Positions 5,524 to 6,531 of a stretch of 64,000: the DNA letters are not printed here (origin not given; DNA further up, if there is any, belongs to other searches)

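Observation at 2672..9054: Lipid A genes translationally coupled to a C26 glutamine-amidotransferase-like hydrolase and a 1000-aa BNR-repeat T9SS cargo protein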

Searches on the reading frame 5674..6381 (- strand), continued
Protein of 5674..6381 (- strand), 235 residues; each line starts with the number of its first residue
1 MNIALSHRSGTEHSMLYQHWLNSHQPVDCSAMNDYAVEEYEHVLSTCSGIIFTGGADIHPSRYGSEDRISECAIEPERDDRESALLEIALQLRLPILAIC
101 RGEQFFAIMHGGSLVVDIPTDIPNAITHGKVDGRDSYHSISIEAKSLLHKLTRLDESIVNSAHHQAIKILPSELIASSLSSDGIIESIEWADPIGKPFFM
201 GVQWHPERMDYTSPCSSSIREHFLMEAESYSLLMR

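Call 20: find_homologous_proteins(query=L037:8933-10684:+, max_evalue=1e-20)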
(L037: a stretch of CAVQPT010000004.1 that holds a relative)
Query L037:8933-10684:+ (584 aa): 4276 proteins with E <= 1e-20 among 8000 candidates; the best 120 are listed.
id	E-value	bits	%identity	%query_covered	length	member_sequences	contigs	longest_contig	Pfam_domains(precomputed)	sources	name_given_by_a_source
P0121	1.7e-90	323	48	56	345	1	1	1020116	PF02606.21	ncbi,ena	-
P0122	1.1e-88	317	48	58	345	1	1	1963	PF02606.21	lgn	-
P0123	1.1e-85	307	47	57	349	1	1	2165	PF02606.21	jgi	jgi:tetraacyldisaccharide 4'-kinase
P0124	1.7e-85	306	51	51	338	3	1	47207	PF02606.21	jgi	jgi:tetraacyldisaccharide 4'-kinase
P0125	4.3e-84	302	49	52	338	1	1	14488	PF02606.21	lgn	-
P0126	5.8e-84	301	45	57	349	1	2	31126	PF02606.21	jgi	jgi:tetraacyldisaccharide 4'-kinase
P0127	1.5e-83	300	47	57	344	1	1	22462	PF02606.21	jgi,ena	-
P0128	4.1e-83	298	47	57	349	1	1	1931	PF02606.21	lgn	-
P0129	1.6e-82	296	47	56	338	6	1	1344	PF02606.21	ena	-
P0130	1.7e-82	296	50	52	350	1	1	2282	PF02606.21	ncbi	-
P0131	8.0e-82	294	46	58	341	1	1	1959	PF02606.21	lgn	-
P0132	1.4e-81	293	48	54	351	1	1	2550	PF02606.21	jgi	jgi:tetraacyldisaccharide 4'-kinase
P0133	2.4e-81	293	49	56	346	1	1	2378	PF02606.21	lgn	-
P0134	3.9e-81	292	48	52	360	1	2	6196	PF02606.21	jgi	jgi:tetraacyldisaccharide 4'-kinase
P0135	3.2e-80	289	44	58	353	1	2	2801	PF02606.21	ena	-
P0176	2.6e-75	273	46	54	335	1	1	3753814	PF02606.21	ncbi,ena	-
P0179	4.4e-75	272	44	56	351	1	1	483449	PF02606.21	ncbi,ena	-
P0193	5.3e-74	268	44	56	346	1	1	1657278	PF02606.21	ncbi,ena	-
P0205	1.3e-73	267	43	57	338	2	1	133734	PF02606.21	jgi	jgi:tetraacyldisaccharide 4'-kinase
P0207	1.8e-73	266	44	56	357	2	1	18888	PF02606.21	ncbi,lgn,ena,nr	ncbi:MAG: tetraacyldisaccharide 4'-kinase [Ignavibacteria bacterium]|nr:tetraacyldisaccharide 4'-kin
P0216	1.6e-72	263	47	54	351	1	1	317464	PF02606.21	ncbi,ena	-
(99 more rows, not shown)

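Call 21: find_encoding_contigs(protein=P0176, flank=6000, max_places=2)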
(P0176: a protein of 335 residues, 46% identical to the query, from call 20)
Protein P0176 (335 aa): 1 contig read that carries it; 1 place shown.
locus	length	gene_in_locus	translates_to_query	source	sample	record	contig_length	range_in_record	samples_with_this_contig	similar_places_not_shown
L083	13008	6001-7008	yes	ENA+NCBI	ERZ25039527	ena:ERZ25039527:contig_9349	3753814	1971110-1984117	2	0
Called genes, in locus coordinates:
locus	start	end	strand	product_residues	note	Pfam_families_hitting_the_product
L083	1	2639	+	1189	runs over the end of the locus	PF02463:SMC_N, PF13175:AAA_15, PF13476:AAA_23, PF06470:SMC_hinge, PF13304:AAA_21 (weak)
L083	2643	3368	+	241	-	PF06888:Put_Phosphatase, PF12710:HAD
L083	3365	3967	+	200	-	PF04140:ICMT, PF04191:PEMT, PF01222:ERG4_ERG24 (weak)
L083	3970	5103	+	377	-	PF02684:LpxB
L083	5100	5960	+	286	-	PF13428:TPR_14 (faint), PF14559:TPR_19 (faint)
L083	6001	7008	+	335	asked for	PF02606:LpxK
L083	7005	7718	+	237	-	PF00117:GATase, PF07722:Peptidase_C26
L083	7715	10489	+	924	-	PF01326:PPDK_N, PF00391:PEP-utilizers, PF02896:PEP-utilizers_C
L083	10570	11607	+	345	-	PF02547:Queuosine_synth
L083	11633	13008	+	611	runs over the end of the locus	PF13520:AA_permease_2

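Call 22: find_encoding_contigs(protein=P0193, flank=6000, max_places=2)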
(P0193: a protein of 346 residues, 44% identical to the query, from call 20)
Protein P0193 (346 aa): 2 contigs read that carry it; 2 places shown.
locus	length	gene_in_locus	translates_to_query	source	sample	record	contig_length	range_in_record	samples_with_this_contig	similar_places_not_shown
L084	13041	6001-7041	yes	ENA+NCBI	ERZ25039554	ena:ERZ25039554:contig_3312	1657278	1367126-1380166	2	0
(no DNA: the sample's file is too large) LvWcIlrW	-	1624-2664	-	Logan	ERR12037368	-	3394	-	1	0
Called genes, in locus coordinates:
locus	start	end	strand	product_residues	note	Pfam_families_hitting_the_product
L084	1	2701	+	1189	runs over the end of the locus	PF02463:SMC_N, PF13175:AAA_15, PF13476:AAA_23, PF06470:SMC_hinge, PF13304:AAA_21 (weak)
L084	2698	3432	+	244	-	PF06888:Put_Phosphatase, PF12710:HAD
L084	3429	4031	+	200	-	PF04140:ICMT (weak), PF04191:PEMT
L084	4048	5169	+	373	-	PF02684:LpxB, PF13579:Glyco_trans_4_4 (faint)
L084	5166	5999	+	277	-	PF07719:TPR_2 (faint), PF14559:TPR_19 (faint)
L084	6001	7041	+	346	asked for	PF02606:LpxK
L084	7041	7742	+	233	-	PF07722:Peptidase_C26, PF00117:GATase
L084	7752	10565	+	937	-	PF01326:PPDK_N, PF00391:PEP-utilizers, PF02896:PEP-utilizers_C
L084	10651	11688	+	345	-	PF02547:Queuosine_synth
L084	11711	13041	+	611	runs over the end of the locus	PF13520:AA_permease_2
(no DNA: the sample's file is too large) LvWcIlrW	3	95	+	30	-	?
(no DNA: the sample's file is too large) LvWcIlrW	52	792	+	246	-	PF02684:LpxB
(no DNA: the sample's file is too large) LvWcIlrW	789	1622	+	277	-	PF07719:TPR_2 (faint), PF14559:TPR_19 (faint)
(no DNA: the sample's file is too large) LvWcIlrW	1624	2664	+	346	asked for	PF02606:LpxK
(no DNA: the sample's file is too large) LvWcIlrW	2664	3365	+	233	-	PF07722:Peptidase_C26, PF00117:GATase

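Call 23: find_encoding_contigs(protein=P0207, flank=6000, max_places=2)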
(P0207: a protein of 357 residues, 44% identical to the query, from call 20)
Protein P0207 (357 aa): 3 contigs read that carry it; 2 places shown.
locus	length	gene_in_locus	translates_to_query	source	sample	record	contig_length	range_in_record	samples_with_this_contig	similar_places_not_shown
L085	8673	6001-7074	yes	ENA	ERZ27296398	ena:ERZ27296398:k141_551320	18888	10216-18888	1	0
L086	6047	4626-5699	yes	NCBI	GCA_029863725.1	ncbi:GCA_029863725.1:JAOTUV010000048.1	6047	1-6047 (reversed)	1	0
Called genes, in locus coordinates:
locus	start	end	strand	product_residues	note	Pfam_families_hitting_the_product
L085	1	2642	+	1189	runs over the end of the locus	PF02463:SMC_N, PF13175:AAA_15, PF13476:AAA_23 (weak), PF13555:AAA_29 (weak), PF06470:SMC_hinge, PF13304:AAA_21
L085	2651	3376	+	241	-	PF06888:Put_Phosphatase, PF12710:HAD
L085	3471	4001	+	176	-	PF04191:PEMT, PF04140:ICMT (weak)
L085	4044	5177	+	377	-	PF02684:LpxB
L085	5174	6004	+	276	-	PF13424:TPR_12 (faint), PF00515:TPR_1 (faint), PF07719:TPR_2 (faint), PF13181:TPR_8 (faint), PF14559:TPR_19 (faint)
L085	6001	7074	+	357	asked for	PF02606:LpxK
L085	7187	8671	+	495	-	?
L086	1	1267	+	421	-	PF02463:SMC_N, PF13304:AAA_21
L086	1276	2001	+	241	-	PF06888:Put_Phosphatase, PF12710:HAD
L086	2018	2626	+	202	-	PF04191:PEMT, PF04140:ICMT (weak)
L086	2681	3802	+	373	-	PF02684:LpxB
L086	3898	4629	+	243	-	PF00515:TPR_1 (faint), PF07719:TPR_2 (faint), PF13181:TPR_8 (faint), PF13424:TPR_12 (faint), PF13432:TPR_16 (faint), PF14559:TPR_19 (faint)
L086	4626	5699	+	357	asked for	PF02606:LpxK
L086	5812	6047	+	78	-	PF01326:PPDK_N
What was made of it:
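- There are lineages with lpxK but no adjacent C26 (call 23).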

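Call 25: search_solved_structures(query=window:5674-6381:-, max_evalue=0.001, show_alignments=2)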
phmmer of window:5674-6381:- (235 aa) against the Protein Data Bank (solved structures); distinct sequences matched with E-value up to 0.001: 5.
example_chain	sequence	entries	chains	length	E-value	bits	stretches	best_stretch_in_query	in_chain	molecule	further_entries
3fij_A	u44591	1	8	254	4.3e-27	98.4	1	43-225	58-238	Lin1909 protein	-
6vtv_A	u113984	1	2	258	2.4e-17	66.5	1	41-223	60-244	Gamma-glutamyl-gamma-aminobutyrate hydrolase PuuD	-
7d4r_A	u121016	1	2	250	3.2e-14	56.3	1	43-220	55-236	Probable glutamine amidotransferase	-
7d53_A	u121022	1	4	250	3e-13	53.1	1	43-220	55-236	Probable glutamine amidotransferase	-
7d50_A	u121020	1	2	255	3.2e-13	53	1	43-220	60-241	Probable glutamine amidotransferase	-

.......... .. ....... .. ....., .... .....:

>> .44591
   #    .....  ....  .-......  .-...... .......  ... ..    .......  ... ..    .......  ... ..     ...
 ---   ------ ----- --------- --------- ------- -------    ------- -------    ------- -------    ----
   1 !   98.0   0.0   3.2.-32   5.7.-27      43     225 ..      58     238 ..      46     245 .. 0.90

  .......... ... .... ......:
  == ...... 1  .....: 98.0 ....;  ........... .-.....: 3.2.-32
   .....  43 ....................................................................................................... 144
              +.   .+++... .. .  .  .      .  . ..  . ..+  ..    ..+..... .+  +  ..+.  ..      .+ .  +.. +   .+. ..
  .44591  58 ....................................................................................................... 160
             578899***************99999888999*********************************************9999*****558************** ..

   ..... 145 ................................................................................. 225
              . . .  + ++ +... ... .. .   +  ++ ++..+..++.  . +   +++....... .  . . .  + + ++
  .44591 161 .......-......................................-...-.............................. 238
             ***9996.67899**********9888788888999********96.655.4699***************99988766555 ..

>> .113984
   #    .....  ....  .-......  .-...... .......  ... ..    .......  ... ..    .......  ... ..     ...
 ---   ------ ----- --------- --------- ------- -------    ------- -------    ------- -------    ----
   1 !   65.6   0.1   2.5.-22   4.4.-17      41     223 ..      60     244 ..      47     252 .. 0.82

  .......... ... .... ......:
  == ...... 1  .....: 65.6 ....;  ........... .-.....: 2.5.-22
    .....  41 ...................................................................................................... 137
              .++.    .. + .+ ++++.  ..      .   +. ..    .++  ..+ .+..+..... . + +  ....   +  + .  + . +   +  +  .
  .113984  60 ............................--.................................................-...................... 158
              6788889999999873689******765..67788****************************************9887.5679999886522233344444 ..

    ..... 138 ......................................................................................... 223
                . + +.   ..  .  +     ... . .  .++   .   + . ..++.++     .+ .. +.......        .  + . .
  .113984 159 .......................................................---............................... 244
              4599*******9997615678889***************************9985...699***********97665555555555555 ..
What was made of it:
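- On Peptidase C26 / class I GATase-like hydrolases: They align to the PuuD and Lin1909 motifs (call 25).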

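Call 37: search_protein_families(library=pfam, proteins=[L003:10715-11074:+, L005:2502-3053:+, L006:10843-11679:+, L013:10704-11738:+, L018:10708-11256:+, L028:4208-4993:+, L032:6225-6995:+, L034:8005-8784:+, L045:1629-2201:+, L045:3012-3917:+], max_evalue=0.001)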
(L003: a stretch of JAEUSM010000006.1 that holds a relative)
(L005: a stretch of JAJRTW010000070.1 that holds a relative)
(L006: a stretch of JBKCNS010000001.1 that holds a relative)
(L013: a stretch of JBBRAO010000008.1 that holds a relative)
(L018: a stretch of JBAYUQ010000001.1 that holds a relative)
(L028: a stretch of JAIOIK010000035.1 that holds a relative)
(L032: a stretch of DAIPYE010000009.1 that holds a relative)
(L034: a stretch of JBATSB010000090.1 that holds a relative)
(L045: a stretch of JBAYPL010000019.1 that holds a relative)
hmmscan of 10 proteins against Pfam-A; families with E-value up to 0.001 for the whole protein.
L003:10715-11074:+ (119 aa): 0 families

L005:2502-3053:+ (183 aa): 1 family
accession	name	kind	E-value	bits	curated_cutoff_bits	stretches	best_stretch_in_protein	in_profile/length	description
PF01551.29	Peptidase_M23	-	3.8e-11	43.5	28.7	1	31-113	2-76/96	Peptidase family M23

L006:10843-11679:+ (278 aa): 0 families

L013:10704-11738:+ (344 aa): 2 families
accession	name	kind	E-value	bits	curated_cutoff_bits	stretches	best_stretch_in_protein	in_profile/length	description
PF02588.21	YitT_membrane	-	6.1e-58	196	24.3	1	64-264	3-204/205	Uncharacterised 5xTM membrane BCR, YitT family COG1284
PF10035.14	DUF2179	-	1.1e-14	54.4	22.8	1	270-329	1-55/55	Uncharacterized protein conserved in bacteria (DUF2179)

L018:10708-11256:+ (182 aa): 1 family
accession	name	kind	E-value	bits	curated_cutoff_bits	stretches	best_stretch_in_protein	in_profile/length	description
PF01551.29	Peptidase_M23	-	2e-08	34.8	28.7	1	31-125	2-87/96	Peptidase family M23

L028:4208-4993:+ (261 aa): 1 family
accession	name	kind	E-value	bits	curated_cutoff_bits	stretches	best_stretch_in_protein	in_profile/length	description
PF14125.13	DUF4292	-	1.2e-28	100.6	23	1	47-256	4-207/209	Domain of unknown function (DUF4292)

L032:6225-6995:+ (256 aa): 2 families
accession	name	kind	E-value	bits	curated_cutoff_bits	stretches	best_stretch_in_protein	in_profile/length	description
PF14125.13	DUF4292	-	4e-27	95.7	23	1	45-253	3-209/209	Domain of unknown function (DUF4292)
PF17131.11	LolA_like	-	0.00013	22.1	30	1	165-225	98-158/184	Outer membrane lipoprotein-sorting protein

L034:8005-8784:+ (259 aa): 2 families
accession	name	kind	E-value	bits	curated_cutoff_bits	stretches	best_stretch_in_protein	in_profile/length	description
PF14125.13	DUF4292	-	2.8e-28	99.4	23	1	49-255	4-208/209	Domain of unknown function (DUF4292)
PF17131.11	LolA_like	-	7.8e-05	22.8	30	1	130-240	56-170/184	Outer membrane lipoprotein-sorting protein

L045:1629-2201:+ (190 aa): 0 families

L045:3012-3917:+ (301 aa): 7 families
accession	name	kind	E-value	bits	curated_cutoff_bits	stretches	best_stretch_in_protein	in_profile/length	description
PF01370.27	Epimerase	-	3.1e-20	73.1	20.9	1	4-217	1-227/240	NAD dependent epimerase/dehydratase family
PF08338.16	DUF1731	-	3.8e-17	62.2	27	1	253-299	1-47/47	Domain of unknown function (DUF1731)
PF16363.11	GDP_Man_Dehyd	-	2.9e-11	43.8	27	1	6-135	2-146/332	GDP-mannose 4,6 dehydratase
PF05368.20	NmrA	-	1.7e-09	38.1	27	1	2-72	3-78/298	NmrA-like family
PF13460.12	NAD_binding_10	-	3e-08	34.2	27.2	1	8-129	1-109/184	NAD(P)H-binding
PF01073.25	3Beta_HSD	-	6.7e-06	25.8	22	1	5-136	1-138/280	3-beta hydroxysteroid dehydrogenase/isomerase family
PF08659.16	KR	-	0.00047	20.6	22.6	0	4-39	3-40/180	KR domain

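Call 40: find_encoding_contigs(protein=P0002, flank=7000, max_places=2)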
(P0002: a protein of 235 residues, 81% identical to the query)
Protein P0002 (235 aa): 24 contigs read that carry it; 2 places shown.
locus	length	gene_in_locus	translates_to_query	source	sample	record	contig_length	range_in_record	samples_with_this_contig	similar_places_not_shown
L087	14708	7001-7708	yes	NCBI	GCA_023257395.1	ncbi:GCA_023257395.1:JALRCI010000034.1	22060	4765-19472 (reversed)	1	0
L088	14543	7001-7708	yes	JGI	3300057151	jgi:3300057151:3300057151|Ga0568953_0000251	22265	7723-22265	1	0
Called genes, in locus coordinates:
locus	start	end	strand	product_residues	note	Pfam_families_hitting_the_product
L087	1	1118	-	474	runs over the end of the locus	PF01225:Mur_ligase, PF08245:Mur_ligase_M, PF02875:Mur_ligase_C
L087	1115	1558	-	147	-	-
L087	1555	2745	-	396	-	-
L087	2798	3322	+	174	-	PF22503:DUF6992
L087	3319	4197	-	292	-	-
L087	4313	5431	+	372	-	PF02684:LpxB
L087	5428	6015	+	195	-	PF04028:DUF374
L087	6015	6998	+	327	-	PF02606:LpxK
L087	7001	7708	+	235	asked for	PF00117:GATase, PF07722:Peptidase_C26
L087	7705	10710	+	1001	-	PF15902:Sortilin-Vps10 (faint)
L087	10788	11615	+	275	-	PF12849:PBP_like_2, PF01547:SBP_bac_1 (faint), PF12727:PBP_like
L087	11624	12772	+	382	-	PF00528:BPD_transp_1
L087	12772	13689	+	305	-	PF00528:BPD_transp_1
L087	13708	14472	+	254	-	PF02463:SMC_N (faint), PF13175:AAA_15 (weak), PF00005:ABC_tran, PF13304:AAA_21 (faint)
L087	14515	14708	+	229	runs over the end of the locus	PF01895:PhoU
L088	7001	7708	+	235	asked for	PF00117:GATase, PF07722:Peptidase_C26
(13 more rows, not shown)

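Call 41: find_encoding_contigs(protein=P0008, flank=7000, max_places=2)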
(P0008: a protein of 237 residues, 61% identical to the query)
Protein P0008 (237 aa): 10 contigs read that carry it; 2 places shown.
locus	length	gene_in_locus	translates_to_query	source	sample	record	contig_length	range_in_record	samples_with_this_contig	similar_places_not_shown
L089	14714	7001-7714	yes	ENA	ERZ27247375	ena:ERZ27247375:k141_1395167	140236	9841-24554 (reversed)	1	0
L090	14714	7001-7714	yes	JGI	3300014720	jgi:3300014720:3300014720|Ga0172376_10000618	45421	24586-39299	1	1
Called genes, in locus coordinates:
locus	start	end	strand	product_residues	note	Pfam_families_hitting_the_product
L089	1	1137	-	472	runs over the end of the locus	PF01225:Mur_ligase, PF08245:Mur_ligase_M, PF02875:Mur_ligase_C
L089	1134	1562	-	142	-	-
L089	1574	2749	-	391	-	-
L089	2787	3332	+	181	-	PF22503:DUF6992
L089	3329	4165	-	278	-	-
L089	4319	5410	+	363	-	PF02684:LpxB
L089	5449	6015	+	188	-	PF04028:DUF374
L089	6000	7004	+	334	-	PF02606:LpxK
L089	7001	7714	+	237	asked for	PF07722:Peptidase_C26, PF00117:GATase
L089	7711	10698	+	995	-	PF25852:DUF6242_C (faint), PF02012:BNR (faint)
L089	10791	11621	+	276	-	PF12849:PBP_like_2, PF01547:SBP_bac_1 (faint), PF12727:PBP_like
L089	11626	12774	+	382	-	PF00528:BPD_transp_1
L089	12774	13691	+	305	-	PF00528:BPD_transp_1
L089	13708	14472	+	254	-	PF02463:SMC_N (weak), PF13175:AAA_15 (weak), PF13476:AAA_23 (weak), PF00005:ABC_tran, PF13304:AAA_21 (faint)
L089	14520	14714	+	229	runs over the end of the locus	PF01895:PhoU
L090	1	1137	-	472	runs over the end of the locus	PF01225:Mur_ligase, PF08245:Mur_ligase_M, PF02875:Mur_ligase_C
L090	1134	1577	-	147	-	-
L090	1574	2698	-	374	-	-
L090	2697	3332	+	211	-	PF22503:DUF6992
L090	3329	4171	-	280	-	-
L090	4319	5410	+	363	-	PF02684:LpxB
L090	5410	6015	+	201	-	PF04028:DUF374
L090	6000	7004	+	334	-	PF02606:LpxK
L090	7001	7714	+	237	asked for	PF07722:Peptidase_C26, PF00117:GATase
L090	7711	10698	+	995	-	PF25852:DUF6242_C (faint), PF02012:BNR (faint)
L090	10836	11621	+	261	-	PF01547:SBP_bac_1 (faint), PF12849:PBP_like_2, PF12727:PBP_like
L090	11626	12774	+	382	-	PF00528:BPD_transp_1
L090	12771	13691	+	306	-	PF00528:BPD_transp_1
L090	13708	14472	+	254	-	PF02463:SMC_N (weak), PF13175:AAA_15 (weak), PF13476:AAA_23 (weak), PF00005:ABC_tran, PF13304:AAA_21 (faint)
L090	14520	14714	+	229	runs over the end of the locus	PF01895:PhoU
